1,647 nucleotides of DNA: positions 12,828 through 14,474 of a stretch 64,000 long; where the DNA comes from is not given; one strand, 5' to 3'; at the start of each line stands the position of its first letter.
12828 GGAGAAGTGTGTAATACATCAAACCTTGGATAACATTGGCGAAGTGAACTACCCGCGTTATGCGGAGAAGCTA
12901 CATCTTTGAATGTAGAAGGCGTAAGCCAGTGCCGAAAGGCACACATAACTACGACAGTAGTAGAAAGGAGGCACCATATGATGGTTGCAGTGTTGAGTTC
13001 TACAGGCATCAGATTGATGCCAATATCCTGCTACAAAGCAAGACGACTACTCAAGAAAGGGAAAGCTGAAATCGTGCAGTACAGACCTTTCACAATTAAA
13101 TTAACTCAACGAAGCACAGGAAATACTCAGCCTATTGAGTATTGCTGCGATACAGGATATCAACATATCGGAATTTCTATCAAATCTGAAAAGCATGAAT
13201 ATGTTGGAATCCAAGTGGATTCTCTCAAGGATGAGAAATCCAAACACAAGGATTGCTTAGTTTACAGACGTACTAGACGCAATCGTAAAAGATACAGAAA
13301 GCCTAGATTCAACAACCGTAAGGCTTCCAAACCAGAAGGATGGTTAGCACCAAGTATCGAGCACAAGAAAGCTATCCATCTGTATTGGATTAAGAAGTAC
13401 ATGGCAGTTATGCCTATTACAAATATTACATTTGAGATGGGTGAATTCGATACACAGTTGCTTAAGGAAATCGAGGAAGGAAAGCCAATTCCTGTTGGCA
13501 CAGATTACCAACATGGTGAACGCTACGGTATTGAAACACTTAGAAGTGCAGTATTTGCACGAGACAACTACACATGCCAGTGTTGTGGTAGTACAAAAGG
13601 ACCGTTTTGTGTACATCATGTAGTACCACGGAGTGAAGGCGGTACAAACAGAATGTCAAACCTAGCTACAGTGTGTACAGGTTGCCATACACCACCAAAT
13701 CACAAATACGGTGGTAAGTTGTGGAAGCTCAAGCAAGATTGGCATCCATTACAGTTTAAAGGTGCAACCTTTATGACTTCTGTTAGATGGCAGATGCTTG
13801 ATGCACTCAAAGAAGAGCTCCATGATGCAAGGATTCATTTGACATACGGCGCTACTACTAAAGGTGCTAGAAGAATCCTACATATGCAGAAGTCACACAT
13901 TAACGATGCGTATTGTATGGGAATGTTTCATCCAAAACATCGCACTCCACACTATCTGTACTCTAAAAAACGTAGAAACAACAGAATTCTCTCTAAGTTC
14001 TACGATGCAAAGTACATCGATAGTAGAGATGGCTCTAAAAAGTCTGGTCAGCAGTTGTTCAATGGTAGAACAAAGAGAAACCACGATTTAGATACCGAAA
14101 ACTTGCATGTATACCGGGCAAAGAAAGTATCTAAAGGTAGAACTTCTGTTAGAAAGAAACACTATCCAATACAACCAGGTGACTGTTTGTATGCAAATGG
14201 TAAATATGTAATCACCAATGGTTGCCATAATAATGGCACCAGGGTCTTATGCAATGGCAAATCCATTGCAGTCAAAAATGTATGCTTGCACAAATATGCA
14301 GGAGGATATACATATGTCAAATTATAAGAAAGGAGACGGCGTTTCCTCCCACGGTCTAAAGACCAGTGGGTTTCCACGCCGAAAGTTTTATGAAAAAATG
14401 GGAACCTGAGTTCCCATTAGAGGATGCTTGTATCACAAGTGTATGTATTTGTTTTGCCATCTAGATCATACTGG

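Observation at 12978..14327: IscB ORF appears catalytically intact in both nuclease domains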

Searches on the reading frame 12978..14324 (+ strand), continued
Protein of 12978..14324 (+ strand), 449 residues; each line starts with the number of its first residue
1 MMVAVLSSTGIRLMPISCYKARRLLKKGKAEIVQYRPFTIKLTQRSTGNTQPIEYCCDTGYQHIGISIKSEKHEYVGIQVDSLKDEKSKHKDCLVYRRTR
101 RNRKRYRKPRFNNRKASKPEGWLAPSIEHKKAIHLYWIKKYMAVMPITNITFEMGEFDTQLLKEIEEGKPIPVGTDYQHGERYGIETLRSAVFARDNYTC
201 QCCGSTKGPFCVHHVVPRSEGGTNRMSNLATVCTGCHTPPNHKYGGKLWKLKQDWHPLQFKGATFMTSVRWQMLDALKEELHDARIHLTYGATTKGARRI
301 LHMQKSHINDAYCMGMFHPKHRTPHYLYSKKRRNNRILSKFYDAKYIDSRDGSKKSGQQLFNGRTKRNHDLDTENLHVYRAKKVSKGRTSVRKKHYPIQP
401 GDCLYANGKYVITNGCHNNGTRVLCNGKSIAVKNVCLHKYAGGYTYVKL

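Call 25: predict_structure(alignment_id=A1)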
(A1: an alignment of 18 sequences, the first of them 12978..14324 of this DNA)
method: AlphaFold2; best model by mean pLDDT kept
length: 449 residues; sequences in the alignment: 18
mean_pLDDT: 52.0   pTM: 0.37
mean pLDDT of the five models: 52.0, 50.8, 50.2, 49.6, 49.3
residues with pLDDT >= 90: 13; 70-90: 83; 50-70: 108; < 50: 245
segments of 3 or more residues with pLDDT < 50: 1-22, 28-56, 59-126, 144-146, 162-164, 166-186, 259-263, 306-308, 315-350, 361-396, 443-449
pLDDT, mean of each block of 10 residues (from residue 1): 28 35 48 28 28 41 38 37 42 42 33 33 45 63 51 54 46 39 48 74 86 80 68 90 89 71 52 70 62 55 50 44 31 30 41 55 41 37 31 50 80 77 82 73 35
secondary structure, 60 per line:
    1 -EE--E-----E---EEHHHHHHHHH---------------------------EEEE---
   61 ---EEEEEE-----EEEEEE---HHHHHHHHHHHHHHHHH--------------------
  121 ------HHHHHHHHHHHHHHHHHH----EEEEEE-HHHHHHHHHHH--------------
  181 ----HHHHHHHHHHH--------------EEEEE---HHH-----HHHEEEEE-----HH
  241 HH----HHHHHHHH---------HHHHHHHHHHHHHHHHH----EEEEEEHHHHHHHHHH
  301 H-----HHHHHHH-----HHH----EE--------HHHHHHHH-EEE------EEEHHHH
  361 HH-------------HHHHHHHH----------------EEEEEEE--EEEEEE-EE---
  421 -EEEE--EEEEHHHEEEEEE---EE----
elements in order: H18-26 E54-57 E64-69 E75-80 H84-100 H127-144 E149-154 H156-166 H185-195 E210-214 E229-233 H239-242 H247-254 H264-280 E285-290 H291-301 H307-313 H336-343 E345-347 E354-356 H357-362 H376-383 E400-406 E409-414 E422-425 E428-431 E435-440

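Call 26: search_solved_structures(query=A1, max_evalue=0.001, show_alignments=2)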
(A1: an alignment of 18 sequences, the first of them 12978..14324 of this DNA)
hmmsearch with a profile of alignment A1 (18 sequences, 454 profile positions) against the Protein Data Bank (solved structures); distinct sequences matched with E-value up to 0.001: 17.
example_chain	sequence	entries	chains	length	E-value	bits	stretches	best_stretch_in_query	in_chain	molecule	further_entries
9k30_A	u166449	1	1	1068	1.3e-45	159.4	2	112-318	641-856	TbaIscB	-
11hr_A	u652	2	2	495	1e-42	149.9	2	104-318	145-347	IscB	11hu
9k2z_A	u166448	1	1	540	8.5e-42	146.9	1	5-338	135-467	HfmIscB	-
7utn_D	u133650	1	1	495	2e-41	145.7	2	104-319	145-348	IscB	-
7xht_A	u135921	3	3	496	2.2e-41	145.5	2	104-319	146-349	OgeuIscB | IscB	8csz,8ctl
11hx_A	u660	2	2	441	2.3e-41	145.4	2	104-319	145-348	IscB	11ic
9liq_A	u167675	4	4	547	1.1e-40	143.2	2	104-319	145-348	Iscb | Iscb+Twin-Strep-tag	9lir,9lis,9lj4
9nvu_P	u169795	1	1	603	9.4e-35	123.7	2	118-447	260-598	OrufIscB-REC-swap 49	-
8dmb_P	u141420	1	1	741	7.1e-18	68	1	3-158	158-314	Ubiquitin-like protein SMT3,IsrB protein,monomeric superfolder Green Fluorescent Protein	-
9k31_A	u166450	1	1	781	2.6e-16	62.9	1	113-325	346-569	YnpsCas9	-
9lgi_A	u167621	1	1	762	4.3e-13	52.3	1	96-241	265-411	HNH nuclease domain-containing protein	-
8zq9_B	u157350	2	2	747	4.2e-12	49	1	115-243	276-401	a protein | HNH nuclease domain-containing protein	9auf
8w2z_A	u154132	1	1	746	6.4e-12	48.4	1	115-243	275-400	HNH nuclease domain-containing protein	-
9k32_A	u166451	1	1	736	4.4e-10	42.3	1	117-242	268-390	HNH nuclease domain-containing protein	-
6me0_C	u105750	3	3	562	4e-06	29.3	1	187-247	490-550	Maturase reverse transcriptase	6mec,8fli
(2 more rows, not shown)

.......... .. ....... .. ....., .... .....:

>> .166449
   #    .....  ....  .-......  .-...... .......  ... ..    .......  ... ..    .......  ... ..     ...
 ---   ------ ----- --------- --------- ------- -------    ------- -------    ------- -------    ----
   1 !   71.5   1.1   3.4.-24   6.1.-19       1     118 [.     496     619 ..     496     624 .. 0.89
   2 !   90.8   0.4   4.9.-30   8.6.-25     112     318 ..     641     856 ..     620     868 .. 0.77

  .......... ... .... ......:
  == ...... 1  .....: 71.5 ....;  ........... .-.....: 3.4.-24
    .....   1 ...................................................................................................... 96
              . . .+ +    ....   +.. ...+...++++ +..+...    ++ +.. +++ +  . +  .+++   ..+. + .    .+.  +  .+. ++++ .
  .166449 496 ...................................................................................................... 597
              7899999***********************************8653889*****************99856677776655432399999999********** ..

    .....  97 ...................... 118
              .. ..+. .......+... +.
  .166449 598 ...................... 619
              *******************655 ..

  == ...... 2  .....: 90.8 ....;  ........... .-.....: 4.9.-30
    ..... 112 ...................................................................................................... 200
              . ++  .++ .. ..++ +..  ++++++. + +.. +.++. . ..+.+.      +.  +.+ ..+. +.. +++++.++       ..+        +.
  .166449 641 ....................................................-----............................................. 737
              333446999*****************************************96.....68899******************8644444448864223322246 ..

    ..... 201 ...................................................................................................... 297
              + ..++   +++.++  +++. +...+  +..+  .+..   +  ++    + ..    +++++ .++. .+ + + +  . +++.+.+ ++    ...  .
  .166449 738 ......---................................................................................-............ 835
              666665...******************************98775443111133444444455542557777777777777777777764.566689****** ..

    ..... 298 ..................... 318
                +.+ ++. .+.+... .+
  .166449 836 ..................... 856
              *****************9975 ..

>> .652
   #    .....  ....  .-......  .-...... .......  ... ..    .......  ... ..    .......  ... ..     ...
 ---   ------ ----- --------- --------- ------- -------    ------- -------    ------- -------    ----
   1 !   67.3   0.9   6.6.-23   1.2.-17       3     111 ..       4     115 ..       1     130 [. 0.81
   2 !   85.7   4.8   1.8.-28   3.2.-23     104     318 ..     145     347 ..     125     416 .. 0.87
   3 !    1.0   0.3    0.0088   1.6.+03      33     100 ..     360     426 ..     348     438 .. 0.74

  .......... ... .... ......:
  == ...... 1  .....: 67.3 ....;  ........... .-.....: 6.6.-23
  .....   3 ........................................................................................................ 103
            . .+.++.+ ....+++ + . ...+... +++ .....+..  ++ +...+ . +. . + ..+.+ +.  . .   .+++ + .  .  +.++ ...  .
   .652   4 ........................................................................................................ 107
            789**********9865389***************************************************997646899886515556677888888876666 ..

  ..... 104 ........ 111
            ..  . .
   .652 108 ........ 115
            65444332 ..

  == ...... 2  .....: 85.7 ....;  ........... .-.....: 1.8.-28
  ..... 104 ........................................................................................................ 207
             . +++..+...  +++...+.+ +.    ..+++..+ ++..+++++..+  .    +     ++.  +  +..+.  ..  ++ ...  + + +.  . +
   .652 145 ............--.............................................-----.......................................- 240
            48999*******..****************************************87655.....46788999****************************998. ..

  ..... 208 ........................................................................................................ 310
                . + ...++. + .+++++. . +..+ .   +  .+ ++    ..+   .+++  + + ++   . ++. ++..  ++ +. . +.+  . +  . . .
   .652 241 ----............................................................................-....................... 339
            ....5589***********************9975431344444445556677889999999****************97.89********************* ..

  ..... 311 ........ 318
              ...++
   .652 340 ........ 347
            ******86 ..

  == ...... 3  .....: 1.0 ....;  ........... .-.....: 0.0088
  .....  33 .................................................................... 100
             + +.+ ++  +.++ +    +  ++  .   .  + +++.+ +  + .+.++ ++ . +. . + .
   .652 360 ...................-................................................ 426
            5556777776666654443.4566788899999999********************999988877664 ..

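Call 28: find_encoding_contigs(protein=P0122, flank=3000, max_places=5)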
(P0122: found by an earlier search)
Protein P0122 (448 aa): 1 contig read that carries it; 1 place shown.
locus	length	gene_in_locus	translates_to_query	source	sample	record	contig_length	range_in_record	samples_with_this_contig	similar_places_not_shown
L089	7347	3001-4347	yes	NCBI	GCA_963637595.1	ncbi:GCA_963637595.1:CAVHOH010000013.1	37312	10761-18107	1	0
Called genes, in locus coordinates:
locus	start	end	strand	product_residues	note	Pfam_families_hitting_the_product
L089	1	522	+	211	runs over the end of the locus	PF01966:HD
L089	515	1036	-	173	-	-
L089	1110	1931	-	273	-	PF02588:YitT_membrane, PF19700:DUF6198, PF10035:DUF2179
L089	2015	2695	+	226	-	PF00027:cNMP_binding, PF13545:HTH_Crp_2, PF00325:Crp (weak)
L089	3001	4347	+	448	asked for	PF14239:RRXRR, PF01844:HNH, PF14279:HNH_5 (weak)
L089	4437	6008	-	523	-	PF02065:Melibiase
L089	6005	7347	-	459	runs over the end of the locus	PF07690:MFS_1 (weak), PF13347:MFS_2, PF07690:MFS_1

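Call 29: find_encoding_contigs(protein=P0121, flank=3000, max_places=5)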
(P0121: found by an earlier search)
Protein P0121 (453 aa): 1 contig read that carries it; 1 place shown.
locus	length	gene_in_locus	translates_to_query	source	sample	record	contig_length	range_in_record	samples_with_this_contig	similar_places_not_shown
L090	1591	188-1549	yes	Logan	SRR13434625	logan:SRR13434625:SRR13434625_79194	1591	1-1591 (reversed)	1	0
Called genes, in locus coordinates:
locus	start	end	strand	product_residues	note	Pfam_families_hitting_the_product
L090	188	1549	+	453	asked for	PF14239:RRXRR, PF01844:HNH, PF14279:HNH_5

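Call 30: find_encoding_contigs(protein=P0006, flank=3000, max_places=5)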
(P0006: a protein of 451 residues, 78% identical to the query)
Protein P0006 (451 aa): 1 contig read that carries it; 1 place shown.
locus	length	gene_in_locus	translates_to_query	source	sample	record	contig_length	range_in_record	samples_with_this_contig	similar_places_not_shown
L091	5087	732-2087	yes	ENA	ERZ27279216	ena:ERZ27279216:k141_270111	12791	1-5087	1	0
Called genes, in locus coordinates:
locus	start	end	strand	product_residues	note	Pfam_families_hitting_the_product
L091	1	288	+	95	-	?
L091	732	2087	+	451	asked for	PF14239:RRXRR, PF01844:HNH, PF14279:HNH_5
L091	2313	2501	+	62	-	-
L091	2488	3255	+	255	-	-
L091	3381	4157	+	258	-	PF13930:Endonuclea_NS_2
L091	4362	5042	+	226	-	-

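Call 31: find_encoding_contigs(protein=P0004, flank=3000, max_places=5)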
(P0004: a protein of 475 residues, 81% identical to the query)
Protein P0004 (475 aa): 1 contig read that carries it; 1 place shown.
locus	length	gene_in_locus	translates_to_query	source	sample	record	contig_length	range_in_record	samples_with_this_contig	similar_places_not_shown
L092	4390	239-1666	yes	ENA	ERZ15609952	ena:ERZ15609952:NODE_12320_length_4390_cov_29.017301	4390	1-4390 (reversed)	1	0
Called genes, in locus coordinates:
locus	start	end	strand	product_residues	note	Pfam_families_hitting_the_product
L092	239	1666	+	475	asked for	PF14239:RRXRR, PF01844:HNH, PF14279:HNH_5 (faint)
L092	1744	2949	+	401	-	-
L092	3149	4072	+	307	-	-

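Call 55: find_homologous_proteins(query=A5, max_evalue=1e-20)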
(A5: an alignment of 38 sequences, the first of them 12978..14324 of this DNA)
Query A5 (38 sequences) (449 aa, profile of the alignment): 6310 proteins with E <= 1e-20 among 8000 candidates; the best 120 are listed.
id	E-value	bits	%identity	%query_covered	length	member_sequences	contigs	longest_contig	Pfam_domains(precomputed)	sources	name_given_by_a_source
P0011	4.0e-241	818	58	75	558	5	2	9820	PF01844.30,PF14279.13,PF14239.12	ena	-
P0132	3.5e-212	723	43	99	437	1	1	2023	PF01844.30,PF14239.12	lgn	-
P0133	5.2e-212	722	43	98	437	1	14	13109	PF01844.30,PF14239.12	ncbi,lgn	-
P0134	1.0e-211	722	43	98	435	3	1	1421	PF14239.12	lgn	-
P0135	1.3e-211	721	43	98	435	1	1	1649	PF14239.12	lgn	-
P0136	1.4e-211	721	43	98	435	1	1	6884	PF14239.12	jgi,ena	-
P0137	2.2e-210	717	42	99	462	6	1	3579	PF01844.30,PF14239.12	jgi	jgi:hypothetical protein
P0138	3.5e-209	713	43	94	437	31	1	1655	PF01844.30,PF14239.12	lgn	-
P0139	2.0e-208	711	43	94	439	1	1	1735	PF01844.30,PF14279.13,PF14239.12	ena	-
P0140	4.5e-208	710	42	96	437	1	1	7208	PF01844.30,PF14239.12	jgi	-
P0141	1.2e-207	708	42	98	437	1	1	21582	PF14239.12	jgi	jgi:hypothetical protein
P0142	1.8e-207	708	42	94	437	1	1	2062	PF01844.30,PF14239.12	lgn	-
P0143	2.2e-207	707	45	96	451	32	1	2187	PF01844.30,PF14239.12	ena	-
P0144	2.7e-207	707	42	94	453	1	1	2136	PF01844.30,PF14239.12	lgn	-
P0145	3.3e-207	707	41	95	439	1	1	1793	PF01844.30,PF14239.12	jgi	-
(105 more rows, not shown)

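Call 63: predict_structure(alignment_id=A6)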
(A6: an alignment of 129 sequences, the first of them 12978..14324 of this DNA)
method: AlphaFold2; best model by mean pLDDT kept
length: 449 residues; sequences in the alignment: 129
mean_pLDDT: 85.8   pTM: 0.74
mean pLDDT of the five models: 85.8, 84.0, 83.5, 83.2, 81.8
residues with pLDDT >= 90: 204; 70-90: 197; 50-70: 47; < 50: 1
segments of 3 or more residues with pLDDT < 50: none
pLDDT, mean of each block of 10 residues (from residue 1): 93 94 96 94 88 92 93 95 88 81 71 63 81 93 95 72 64 60 71 85 90 88 82 93 91 76 68 89 88 87 94 92 92 80 93 93 83 90 92 85 88 87 90 90 86
secondary structure, 60 per line:
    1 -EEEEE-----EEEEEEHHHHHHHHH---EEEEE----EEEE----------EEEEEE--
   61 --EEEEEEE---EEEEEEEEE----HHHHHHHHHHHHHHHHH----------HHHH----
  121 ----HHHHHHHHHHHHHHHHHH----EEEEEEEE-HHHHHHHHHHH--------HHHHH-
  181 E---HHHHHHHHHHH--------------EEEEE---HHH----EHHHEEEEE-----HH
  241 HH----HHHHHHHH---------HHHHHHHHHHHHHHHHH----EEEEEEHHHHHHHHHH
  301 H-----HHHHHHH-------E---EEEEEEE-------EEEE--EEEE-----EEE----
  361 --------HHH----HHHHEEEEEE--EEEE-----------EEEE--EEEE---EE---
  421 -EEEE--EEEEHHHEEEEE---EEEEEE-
elements in order: E2-6 E12-17 H18-26 E30-34 E39-42 E53-58 E63-69 E73-81 H86-102 H113-116 H125-142 E147-154 H156-166 H175-179 H185-195 E210-214 E229-233 H239-242 H247-254 H264-280 E285-290 H291-301 H307-313 E325-331 E339-342 E345-348 E354-356 H376-379 E380-385 E388-391 E403-406 E409-412 E422-425 E428-431 E435-439 E443-448

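Call 65: fold_search(model_id=the predicted structure, library=pdb)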
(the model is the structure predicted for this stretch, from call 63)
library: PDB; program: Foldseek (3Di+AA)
matches with E <= 10: 484; with E <= 0.001: 25
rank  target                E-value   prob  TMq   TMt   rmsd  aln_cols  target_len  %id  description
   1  8csz_D                2.2e-25  1.00  0.54  0.50  13.4       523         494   23  IscB and wRNA bound to Target DNA (released 2022-06-15)
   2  9liq_A                1.9e-24  1.00  0.53  0.49  12.1       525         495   21  CryoEM Structures Uncover the Unexpected Hinges of IscB for Enhanced Gene Editing (released 2026-01-21)
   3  9nvu_P                2.9e-24  1.00  0.52  0.40  13.9       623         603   19  Engineered OrufIscB-omegaRNA-target DNA complex (released 2025-05-21)
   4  7xht_A                1.7e-20  1.00  0.51  0.57   7.3       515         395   19  Structure of the OgeuIscB-omega RNA-target DNA complex (released 2022-12-14)
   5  7utn_D                1.8e-20  1.00  0.51  0.57   8.3       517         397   18  IscB and wRNA bound to Target DNA (released 2022-06-15)
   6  9k30_A                4.4e-20  1.00  0.51  0.51  11.7       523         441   21  Cryo-EM structure of the TbaIscB-omega RNA-target DNA complex (released 2026-02-04)
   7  8ctl_D                7.5e-20  1.00  0.53  0.59   7.1       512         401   20  IscB and wRNA bound to Target DNA (locked state) (released 2022-06-15)
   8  9lir_D                9.2e-19  1.00  0.52  0.48  13.5       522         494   23  CryoEM Structures Uncover the Unexpected Hinges of IscB for Enhanced Gene Editing (released 2026-01-21)
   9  8dmb_P                6.7e-18  1.00  0.53  0.70   7.0       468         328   18  Structure of Desulfovirgula thermocuniculi IsrB (DtIsrB) in complex with omega RNA and target DNA (released 2022-10-19)
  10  9k2z_A                6.0e-13  1.00  0.41  0.65   7.2       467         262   14  Cryo-EM structure of the HfmIscB-omega RNA-target DNA complex (released 2026-02-04)
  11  9lgi_A                1.1e-09  1.00  0.38  0.26  17.1       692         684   13  Cryo-EM structure of a type II-D CRISPR-Cas9 in complex with single-guided RNA and double-stranded DNA (released 2025-08-20)
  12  9k31_A                1.1e-09  1.00  0.38  0.27  18.4       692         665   13  Cryo-EM structure of the YnpsCas9-guide RNA-target DNA complex (released 2026-02-04)
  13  9k32_A                8.6e-08  1.00  0.27  0.18  16.5       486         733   15  Cryo-EM structure of the NbaCas9-guide RNA-target DNA complex (released 2026-02-04)
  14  8zcy_A                9.7e-06  1.00  0.29  0.22  18.1       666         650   10  Cryo-EM structure of eSaCas9_NNG-guide RNA-target DNA complex in an interrogation state (released 2025-11-05)
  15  7el1_A                1.0e-05  1.00  0.26  0.14  16.1       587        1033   10  Structure of a protein from bacteria (released 2021-07-28)
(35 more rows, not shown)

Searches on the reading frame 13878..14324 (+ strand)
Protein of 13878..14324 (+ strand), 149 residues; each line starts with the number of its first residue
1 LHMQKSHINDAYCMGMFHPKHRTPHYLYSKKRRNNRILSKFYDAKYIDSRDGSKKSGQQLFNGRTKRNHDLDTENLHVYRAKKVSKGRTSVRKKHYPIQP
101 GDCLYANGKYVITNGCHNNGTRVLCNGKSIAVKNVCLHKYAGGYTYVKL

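Call 27: search_solved_structures(query=window:13878-14324:+, max_evalue=10, show_alignments=3)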
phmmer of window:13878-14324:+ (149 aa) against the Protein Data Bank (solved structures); distinct sequences matched with E-value up to 10: 1.
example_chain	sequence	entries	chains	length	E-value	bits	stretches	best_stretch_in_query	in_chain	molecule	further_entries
8bau_A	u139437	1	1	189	0.22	15.2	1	24-83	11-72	NADAR domain-containing protein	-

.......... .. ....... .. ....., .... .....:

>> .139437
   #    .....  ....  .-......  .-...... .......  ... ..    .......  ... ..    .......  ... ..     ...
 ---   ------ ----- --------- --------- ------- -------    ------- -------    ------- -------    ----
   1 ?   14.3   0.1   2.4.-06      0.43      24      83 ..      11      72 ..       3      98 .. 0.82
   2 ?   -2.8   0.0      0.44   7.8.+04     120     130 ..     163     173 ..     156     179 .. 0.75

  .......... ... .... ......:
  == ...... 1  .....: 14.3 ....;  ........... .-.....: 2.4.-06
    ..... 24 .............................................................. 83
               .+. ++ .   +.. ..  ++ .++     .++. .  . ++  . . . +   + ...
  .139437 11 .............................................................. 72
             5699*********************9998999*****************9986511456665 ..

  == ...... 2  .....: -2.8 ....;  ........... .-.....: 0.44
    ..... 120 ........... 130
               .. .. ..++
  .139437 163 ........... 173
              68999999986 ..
